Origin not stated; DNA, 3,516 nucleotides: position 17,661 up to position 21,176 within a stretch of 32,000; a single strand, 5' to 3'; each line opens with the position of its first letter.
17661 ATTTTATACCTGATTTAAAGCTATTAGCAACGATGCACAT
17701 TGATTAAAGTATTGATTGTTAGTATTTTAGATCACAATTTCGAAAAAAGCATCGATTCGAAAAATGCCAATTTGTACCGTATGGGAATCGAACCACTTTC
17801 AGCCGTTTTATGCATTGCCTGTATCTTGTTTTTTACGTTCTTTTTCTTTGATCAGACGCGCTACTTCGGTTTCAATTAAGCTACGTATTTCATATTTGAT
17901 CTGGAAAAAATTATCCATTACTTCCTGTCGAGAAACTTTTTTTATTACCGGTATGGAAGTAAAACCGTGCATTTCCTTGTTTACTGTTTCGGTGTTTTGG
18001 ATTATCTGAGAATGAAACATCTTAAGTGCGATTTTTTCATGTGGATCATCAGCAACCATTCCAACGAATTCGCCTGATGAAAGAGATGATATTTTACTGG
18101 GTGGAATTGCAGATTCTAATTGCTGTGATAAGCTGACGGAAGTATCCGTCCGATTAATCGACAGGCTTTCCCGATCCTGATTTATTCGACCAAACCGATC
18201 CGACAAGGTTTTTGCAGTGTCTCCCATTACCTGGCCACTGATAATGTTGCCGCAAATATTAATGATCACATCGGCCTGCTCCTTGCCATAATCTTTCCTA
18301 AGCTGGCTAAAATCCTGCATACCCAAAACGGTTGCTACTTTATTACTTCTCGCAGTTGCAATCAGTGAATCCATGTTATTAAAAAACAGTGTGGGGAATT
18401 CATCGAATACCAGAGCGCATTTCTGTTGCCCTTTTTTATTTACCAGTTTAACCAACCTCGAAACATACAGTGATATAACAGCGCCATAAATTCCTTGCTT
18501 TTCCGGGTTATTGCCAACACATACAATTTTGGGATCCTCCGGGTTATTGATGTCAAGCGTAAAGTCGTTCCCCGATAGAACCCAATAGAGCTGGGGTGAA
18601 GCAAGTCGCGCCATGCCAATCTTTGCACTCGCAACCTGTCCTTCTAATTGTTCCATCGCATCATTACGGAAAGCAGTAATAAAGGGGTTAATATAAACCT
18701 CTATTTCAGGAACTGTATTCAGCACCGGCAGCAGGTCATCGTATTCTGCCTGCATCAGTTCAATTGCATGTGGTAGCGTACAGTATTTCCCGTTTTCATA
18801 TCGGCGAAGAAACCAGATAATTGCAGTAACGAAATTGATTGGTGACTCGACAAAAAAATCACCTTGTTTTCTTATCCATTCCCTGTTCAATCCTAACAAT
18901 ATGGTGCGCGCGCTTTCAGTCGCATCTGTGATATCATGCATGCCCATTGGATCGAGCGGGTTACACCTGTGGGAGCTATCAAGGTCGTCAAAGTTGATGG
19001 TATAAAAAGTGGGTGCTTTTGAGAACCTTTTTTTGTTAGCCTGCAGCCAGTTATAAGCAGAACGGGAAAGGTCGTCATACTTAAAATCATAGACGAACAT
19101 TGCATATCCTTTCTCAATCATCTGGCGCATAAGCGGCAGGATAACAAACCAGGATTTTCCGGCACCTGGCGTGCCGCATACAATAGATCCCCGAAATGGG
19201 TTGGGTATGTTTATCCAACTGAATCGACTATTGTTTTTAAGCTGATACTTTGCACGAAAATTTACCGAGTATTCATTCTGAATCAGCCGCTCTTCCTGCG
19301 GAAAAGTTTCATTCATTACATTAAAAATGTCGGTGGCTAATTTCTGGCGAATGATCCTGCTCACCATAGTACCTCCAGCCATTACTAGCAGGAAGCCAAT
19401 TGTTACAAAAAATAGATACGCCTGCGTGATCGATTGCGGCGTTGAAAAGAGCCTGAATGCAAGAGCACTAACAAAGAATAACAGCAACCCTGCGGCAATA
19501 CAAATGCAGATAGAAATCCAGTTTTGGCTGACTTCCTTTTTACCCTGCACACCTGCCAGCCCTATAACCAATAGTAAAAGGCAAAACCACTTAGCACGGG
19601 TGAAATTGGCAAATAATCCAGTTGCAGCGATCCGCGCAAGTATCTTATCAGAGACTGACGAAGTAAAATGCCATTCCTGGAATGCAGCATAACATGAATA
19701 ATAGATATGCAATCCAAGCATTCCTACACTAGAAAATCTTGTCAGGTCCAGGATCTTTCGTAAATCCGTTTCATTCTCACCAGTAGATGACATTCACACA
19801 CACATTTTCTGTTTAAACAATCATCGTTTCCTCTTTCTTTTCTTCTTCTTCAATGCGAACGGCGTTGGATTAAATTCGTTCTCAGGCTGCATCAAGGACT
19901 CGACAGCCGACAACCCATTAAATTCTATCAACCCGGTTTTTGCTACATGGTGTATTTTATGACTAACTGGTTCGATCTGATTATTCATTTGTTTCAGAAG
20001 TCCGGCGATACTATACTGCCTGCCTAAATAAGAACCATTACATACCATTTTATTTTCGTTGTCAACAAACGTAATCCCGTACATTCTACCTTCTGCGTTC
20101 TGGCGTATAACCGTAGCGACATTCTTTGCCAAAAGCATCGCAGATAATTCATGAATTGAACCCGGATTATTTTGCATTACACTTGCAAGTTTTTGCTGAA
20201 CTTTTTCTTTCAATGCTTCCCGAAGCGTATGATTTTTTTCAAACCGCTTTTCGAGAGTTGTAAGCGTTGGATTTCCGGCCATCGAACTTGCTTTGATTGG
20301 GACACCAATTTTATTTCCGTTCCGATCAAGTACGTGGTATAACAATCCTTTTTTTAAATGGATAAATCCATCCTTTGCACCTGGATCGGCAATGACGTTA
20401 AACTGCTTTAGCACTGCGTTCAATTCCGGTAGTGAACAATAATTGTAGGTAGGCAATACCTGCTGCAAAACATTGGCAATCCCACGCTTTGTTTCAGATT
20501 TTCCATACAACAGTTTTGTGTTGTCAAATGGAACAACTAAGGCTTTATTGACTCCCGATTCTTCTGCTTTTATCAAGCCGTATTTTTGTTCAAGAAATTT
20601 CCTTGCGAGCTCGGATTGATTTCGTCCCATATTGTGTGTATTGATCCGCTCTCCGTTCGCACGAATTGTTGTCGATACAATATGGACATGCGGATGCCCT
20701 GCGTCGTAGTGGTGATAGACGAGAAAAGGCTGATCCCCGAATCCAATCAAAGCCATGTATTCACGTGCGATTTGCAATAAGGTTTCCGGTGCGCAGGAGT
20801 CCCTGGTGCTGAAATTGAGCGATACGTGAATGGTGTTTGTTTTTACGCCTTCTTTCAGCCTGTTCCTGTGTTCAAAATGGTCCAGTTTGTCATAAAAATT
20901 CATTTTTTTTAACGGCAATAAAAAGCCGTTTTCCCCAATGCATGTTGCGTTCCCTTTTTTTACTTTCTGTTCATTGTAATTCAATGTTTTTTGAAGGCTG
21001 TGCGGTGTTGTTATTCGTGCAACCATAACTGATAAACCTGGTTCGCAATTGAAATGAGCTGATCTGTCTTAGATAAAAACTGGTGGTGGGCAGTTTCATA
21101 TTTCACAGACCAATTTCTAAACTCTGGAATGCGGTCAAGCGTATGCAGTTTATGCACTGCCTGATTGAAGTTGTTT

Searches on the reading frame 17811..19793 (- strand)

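Call 68: search_protein_families(library=pfam, proteins=[window:17811-19793:-], max_evalue=0.0001)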
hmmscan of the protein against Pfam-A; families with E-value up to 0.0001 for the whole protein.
window:17811-19793:- (661 aa): 4 families
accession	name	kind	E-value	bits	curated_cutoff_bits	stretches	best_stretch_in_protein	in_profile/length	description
PF14293.11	YWFCY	-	3.3e-44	150.8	24.4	1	6-149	1-144/144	YWFCY protein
PF02534.20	T4SS-DNA_transf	-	2.3e-19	70.1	20.1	1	164-557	13-405/468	Type IV secretory system Conjugative DNA transfer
PF10412.15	TrwB_AAD_bind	-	1.5e-15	57.5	20.5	1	437-590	225-386/387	Type IV secretion-system coupling protein DNA-binding domain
PF12696.13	TraG-D_C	-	2e-14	54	22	1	459-571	2-124/126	TraM recognition site of TraD and TraG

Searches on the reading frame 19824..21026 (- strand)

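Call 68: search_protein_families(library=pfam, proteins=[window:19824-21026:-], max_evalue=0.0001)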
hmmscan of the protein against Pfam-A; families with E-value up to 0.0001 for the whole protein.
window:19824-21026:- (401 aa): 2 families
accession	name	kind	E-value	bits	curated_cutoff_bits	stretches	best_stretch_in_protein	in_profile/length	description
PF03432.20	Relaxase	-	5.7e-26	91.8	24.6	1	17-151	1-132/132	MobA/VirD2-like, nuclease domain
PF25212.1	HVO_A0114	-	9.9e-07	28.9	27.6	0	261-309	9-56/84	HVO_A0114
